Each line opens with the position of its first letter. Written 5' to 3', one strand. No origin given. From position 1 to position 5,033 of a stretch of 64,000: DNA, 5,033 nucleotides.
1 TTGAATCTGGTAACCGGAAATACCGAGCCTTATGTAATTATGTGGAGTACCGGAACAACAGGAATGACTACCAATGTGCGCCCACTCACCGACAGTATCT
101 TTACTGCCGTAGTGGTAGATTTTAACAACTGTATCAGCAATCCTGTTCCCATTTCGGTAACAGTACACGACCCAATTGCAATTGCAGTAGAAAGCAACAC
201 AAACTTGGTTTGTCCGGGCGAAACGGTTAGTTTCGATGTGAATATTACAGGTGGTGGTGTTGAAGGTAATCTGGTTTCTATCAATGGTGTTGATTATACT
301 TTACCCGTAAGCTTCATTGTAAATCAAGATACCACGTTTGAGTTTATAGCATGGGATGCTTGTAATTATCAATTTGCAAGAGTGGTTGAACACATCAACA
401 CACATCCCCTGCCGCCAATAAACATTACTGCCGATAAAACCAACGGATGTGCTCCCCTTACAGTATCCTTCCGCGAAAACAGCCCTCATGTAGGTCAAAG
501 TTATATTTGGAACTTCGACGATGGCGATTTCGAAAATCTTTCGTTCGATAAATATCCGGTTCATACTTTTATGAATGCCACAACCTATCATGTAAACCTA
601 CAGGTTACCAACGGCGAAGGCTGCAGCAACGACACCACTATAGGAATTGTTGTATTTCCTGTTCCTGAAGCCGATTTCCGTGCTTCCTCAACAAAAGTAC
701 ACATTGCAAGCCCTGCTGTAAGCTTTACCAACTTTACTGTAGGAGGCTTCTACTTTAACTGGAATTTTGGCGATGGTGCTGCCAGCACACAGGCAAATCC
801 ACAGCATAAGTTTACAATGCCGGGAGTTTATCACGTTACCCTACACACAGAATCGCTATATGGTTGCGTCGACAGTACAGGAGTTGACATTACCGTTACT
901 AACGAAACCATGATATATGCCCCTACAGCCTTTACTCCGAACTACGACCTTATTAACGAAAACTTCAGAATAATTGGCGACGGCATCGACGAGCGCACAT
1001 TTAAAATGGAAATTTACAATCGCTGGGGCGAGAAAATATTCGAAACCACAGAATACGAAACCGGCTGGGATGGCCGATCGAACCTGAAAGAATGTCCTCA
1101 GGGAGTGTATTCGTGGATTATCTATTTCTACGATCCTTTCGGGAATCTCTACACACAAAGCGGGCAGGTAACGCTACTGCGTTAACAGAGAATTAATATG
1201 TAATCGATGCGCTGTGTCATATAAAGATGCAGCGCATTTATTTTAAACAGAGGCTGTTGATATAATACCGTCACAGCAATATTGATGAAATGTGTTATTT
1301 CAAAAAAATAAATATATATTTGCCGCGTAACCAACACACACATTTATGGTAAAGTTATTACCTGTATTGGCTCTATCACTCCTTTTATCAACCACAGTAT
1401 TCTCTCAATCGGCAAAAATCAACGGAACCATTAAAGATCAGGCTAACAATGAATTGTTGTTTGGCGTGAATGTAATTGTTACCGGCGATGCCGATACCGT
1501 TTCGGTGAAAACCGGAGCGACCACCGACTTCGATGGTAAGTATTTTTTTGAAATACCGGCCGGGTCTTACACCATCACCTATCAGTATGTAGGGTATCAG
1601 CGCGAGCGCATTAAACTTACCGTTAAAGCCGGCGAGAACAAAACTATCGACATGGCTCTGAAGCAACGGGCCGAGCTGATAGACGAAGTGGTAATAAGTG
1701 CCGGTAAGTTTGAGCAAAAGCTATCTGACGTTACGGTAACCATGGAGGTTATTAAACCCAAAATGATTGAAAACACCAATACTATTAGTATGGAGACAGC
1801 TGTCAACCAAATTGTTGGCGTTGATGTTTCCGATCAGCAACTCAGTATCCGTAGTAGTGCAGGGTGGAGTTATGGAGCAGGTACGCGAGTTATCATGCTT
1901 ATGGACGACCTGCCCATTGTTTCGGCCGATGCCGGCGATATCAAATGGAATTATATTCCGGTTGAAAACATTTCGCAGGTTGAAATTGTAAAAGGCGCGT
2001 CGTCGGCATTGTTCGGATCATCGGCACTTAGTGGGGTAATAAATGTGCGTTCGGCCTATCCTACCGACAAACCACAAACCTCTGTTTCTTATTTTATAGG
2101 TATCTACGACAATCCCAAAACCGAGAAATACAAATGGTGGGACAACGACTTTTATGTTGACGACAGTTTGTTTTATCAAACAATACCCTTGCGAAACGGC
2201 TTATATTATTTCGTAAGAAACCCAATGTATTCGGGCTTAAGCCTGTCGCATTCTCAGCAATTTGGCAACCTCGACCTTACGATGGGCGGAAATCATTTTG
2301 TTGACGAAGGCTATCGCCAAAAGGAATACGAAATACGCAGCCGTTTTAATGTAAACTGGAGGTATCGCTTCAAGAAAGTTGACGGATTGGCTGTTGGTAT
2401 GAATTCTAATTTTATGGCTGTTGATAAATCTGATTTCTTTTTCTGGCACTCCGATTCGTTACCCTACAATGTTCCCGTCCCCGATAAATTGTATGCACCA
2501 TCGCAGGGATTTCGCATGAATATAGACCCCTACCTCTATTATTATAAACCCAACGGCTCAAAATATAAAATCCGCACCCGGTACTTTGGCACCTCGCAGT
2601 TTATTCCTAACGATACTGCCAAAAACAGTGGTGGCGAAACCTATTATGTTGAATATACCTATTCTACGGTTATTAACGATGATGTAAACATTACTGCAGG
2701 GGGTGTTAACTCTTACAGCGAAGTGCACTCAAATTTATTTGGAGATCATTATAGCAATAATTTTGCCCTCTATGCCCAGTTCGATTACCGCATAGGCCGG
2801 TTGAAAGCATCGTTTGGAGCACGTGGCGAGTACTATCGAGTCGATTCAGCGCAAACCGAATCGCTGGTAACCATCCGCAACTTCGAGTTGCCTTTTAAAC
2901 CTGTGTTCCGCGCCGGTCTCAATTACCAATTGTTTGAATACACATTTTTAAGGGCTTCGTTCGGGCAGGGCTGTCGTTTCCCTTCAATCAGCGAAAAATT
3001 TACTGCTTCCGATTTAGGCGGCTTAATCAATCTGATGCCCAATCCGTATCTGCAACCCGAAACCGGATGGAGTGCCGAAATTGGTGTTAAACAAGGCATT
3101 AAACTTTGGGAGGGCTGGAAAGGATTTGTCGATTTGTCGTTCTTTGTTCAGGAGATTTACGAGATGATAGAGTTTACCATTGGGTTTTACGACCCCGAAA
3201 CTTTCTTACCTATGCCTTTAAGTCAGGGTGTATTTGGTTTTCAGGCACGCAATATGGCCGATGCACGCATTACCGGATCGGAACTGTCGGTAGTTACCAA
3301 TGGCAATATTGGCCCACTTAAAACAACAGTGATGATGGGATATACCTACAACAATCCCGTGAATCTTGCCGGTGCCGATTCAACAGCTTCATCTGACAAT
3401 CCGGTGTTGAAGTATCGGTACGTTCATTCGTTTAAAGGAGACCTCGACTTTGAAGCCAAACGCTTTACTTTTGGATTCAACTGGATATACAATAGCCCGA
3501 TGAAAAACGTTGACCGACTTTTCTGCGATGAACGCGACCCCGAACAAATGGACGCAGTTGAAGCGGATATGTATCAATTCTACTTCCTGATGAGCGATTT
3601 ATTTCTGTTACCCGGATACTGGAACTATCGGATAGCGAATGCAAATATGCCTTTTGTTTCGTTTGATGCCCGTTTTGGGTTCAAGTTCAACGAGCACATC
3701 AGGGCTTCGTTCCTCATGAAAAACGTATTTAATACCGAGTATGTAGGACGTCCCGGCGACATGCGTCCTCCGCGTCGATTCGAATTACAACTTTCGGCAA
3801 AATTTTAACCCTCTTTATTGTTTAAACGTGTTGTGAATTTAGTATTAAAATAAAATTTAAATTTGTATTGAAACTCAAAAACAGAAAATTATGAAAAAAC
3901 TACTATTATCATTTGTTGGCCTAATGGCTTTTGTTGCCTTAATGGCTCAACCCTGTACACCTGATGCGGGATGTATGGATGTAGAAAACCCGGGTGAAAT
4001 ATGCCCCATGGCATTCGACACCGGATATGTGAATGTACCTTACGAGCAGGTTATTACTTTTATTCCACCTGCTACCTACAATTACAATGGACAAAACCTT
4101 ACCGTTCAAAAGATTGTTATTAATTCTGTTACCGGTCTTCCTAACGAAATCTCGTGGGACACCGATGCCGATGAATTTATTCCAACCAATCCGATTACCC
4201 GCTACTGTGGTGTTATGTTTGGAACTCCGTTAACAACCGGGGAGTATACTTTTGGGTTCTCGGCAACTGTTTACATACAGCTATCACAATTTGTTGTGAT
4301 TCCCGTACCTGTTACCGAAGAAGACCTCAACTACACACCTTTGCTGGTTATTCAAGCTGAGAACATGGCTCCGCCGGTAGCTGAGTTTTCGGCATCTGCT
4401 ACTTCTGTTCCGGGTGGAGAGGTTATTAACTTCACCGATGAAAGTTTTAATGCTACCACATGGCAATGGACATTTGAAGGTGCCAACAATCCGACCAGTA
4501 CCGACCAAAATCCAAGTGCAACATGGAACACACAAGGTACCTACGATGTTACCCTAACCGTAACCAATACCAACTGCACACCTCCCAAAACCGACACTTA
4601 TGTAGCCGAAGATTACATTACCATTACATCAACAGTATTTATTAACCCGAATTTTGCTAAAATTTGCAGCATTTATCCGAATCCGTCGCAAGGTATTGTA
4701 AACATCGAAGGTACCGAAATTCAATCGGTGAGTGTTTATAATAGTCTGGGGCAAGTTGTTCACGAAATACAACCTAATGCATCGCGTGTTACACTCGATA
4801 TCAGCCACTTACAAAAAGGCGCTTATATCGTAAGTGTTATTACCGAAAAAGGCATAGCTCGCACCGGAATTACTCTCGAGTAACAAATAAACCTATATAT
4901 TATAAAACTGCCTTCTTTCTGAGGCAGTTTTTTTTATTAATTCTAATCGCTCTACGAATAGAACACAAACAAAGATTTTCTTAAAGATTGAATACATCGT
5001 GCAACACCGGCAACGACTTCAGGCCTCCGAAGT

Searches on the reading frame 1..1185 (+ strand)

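Call 62: search_protein_families(library=pfam, proteins=[window:1-1185:+], max_evalue=0.00001)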
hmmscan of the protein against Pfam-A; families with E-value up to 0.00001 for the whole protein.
window:1-1185:+ (394 aa): 3 families
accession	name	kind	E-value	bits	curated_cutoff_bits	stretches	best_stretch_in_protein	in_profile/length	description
PF18911.6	PKD_4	-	1.1e-24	86.7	27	2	220-295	4-80/85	PKD domain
PF13585.12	CHU_C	-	1.5e-15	57.5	27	1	307-376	3-72/86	CHU_C Type IX secretion signal domain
PF00801.26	PKD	-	8.4e-15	55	23.5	2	151-213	13-76/80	PKD domain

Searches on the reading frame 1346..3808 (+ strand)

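Call 62: search_protein_families(library=pfam, proteins=[window:1346-3808:+], max_evalue=0.00001)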
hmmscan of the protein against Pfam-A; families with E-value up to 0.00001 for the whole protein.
window:1346-3808:+ (820 aa): 4 families
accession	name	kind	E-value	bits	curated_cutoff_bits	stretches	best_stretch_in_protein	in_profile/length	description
PF00593.30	TonB_dep_Rec_b-barrel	-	3.8e-28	100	27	1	278-793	12-435/436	TonB dependent receptor-like, beta-barrel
PF13715.12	CarbopepD_reg_2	-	1.2e-17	64.1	32.2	1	25-117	1-88/88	CarboxypepD_reg-like domain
PF07715.20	Plug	-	2.5e-16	60.5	23.9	1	126-231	2-107/107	TonB-dependent Receptor Plug Domain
PF13620.12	CarboxypepD_reg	-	2.6e-14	53.8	32.3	1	25-106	2-82/82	Carboxypeptidase regulatory-like domain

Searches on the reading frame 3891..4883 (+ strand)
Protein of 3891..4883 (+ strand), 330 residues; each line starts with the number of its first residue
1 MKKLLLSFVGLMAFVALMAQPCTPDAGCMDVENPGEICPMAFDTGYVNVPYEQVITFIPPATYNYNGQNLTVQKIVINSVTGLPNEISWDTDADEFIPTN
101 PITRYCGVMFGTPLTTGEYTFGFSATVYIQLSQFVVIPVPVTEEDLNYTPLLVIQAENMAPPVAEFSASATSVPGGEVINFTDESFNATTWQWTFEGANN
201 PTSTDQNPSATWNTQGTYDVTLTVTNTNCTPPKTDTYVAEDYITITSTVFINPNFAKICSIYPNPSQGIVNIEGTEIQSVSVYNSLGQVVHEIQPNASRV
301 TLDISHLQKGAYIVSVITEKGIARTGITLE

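Call 62: search_protein_families(library=pfam, proteins=[window:3891-4883:+], max_evalue=0.00001)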
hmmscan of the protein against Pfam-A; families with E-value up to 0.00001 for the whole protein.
window:3891-4883:+ (330 aa): 3 families
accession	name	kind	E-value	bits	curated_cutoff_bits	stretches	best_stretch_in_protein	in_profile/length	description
PF18962.6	Por_Secre_tail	-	2.2e-13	50.7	27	1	261-320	1-66/75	Secretion system C-terminal sorting domain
PF18911.6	PKD_4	-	3e-10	40.5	27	1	160-236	2-80/85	PKD domain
PF00801.26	PKD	-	8.2e-07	29.4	23.5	1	165-227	3-68/80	PKD domain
